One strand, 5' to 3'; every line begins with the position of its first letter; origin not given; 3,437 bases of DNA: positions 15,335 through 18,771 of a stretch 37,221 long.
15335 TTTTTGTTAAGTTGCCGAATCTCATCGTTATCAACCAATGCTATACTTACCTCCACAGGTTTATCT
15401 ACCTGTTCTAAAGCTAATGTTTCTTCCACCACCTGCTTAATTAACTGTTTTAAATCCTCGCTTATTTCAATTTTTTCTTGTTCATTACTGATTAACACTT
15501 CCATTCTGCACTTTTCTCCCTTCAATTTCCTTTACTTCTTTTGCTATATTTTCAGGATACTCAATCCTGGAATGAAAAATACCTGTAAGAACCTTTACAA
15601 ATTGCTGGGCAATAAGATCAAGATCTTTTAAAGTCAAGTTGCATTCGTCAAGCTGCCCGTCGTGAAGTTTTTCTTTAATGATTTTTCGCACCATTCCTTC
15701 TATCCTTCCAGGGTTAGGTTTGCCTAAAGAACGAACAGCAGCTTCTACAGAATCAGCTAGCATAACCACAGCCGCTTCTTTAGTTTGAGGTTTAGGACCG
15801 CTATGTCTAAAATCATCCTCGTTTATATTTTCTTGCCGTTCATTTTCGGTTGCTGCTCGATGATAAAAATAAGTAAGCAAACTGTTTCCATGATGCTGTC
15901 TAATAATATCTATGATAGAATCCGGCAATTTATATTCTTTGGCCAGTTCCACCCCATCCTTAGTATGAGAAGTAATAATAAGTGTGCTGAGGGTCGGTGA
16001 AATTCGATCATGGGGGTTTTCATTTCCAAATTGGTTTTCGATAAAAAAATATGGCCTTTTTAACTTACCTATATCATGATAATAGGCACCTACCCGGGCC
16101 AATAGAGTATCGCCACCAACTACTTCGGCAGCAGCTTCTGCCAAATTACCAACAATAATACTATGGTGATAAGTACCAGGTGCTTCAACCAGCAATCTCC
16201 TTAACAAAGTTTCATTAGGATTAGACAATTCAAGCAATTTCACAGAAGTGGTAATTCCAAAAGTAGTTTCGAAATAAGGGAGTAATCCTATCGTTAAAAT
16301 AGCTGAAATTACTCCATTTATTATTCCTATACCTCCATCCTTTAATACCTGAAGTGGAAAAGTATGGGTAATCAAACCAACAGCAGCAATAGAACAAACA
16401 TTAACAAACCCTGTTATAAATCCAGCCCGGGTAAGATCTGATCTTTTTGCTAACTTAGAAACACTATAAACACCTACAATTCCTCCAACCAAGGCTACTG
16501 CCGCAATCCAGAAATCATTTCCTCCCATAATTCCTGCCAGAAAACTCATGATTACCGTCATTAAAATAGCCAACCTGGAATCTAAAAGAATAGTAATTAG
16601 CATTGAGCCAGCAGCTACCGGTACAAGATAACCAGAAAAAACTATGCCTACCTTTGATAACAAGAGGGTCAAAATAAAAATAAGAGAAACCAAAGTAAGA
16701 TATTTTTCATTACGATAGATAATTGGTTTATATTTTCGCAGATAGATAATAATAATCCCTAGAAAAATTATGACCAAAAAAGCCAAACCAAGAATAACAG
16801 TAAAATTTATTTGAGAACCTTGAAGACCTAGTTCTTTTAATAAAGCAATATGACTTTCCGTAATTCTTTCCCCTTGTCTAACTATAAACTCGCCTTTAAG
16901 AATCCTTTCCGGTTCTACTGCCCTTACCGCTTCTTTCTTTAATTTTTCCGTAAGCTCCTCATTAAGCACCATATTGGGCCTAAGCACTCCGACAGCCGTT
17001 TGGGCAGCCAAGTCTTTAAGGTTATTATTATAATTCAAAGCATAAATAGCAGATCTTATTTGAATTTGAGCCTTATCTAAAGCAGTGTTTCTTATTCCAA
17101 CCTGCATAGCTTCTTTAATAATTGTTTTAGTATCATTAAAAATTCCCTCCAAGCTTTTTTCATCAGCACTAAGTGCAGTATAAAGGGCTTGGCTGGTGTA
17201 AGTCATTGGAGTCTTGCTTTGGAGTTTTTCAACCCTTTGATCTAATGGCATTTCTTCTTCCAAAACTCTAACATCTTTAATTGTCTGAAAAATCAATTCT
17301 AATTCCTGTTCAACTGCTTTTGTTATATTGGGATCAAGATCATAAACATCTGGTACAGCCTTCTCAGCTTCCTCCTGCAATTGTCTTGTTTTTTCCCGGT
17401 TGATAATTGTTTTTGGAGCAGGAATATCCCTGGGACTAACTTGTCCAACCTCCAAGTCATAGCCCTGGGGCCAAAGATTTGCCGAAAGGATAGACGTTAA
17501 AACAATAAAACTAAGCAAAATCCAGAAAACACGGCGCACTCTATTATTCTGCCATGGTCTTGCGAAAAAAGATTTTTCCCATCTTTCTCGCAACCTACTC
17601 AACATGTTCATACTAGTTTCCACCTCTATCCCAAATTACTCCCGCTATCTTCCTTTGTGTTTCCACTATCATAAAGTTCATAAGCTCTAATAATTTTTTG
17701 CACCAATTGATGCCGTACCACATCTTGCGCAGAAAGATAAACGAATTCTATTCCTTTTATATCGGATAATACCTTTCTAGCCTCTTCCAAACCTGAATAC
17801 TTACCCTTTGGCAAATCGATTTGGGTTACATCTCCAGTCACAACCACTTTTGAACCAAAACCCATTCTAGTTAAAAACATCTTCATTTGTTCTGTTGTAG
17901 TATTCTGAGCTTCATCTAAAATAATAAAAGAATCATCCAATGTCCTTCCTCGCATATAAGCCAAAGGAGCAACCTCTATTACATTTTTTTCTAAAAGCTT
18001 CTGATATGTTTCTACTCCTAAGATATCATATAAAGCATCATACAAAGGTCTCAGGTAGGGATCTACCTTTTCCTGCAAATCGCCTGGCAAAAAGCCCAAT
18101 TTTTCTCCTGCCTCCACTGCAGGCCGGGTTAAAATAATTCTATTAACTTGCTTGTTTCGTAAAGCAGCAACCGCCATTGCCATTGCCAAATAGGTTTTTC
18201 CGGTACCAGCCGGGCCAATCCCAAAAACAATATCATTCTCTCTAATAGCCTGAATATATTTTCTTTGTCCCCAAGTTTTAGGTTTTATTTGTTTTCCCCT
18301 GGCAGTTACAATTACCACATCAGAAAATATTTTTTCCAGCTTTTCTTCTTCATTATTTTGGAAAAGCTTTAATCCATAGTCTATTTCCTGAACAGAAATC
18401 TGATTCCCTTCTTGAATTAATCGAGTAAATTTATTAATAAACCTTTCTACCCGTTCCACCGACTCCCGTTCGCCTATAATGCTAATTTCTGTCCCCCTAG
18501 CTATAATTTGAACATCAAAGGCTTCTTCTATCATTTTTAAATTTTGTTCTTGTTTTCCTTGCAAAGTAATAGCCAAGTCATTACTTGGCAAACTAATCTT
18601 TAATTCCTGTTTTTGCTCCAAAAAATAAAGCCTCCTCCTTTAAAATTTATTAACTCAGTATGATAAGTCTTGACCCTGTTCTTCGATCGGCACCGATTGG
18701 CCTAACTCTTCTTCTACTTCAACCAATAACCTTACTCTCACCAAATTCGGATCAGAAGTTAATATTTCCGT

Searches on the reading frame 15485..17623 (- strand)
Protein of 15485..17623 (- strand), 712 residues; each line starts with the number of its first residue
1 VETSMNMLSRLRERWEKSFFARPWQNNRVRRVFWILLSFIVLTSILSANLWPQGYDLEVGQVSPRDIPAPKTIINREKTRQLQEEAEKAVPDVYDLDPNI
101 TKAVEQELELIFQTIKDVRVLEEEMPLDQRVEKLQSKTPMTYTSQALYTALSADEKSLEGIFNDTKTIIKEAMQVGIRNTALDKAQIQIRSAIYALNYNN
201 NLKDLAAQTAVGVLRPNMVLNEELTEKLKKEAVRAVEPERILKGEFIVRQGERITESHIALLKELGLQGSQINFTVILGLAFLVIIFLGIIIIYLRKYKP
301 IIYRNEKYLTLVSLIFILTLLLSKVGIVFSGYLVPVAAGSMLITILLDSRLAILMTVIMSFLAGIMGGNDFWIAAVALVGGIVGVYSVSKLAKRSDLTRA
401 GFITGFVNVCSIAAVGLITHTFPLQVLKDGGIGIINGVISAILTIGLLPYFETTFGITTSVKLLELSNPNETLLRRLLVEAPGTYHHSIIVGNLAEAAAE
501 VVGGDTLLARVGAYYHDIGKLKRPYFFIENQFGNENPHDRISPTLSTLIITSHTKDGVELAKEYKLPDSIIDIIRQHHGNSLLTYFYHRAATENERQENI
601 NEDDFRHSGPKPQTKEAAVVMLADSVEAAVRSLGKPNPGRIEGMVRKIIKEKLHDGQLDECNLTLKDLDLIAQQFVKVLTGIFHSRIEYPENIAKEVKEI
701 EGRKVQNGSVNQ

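Call 42: search_protein_families(library=pfam, proteins=[window:15485-17623:-], max_evalue=0.00001)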
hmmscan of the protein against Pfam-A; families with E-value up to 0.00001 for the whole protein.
window:15485-17623:- (712 aa): 3 families
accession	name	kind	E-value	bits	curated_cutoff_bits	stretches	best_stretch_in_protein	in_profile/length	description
PF07698.17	7TM-7TMR_HD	-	1.5e-52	178.8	29.4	1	275-459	2-190/190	7TM receptor with intracellular HD hydrolase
PF07697.16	7TMR-HDED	-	3.2e-49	168.4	27.6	1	58-268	1-223/224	7TM-HD extracellular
PF01966.28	HD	-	5.9e-19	68.9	22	1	484-628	1-115/116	HD domain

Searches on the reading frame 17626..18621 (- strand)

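Call 42: search_protein_families(library=pfam, proteins=[window:17626-18621:-], max_evalue=0.00001)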
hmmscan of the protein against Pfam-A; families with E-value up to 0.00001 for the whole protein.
window:17626-18621:- (331 aa): 4 families
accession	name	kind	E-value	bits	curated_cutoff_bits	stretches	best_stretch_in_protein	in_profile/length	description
PF02562.22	PhoH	-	3.1e-102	340.8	27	1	111-315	1-205/205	PhoH-like protein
PF13245.12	AAA_19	-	3e-10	40.8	25.1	1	119-268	1-129/134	AAA domain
PF13604.12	AAA_30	-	7.6e-10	39.3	27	1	118-268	5-128/191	AAA domain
PF01695.23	IstB_IS21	-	4.6e-06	26.8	24.1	0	126-156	89-119/238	IstB-like ATP binding protein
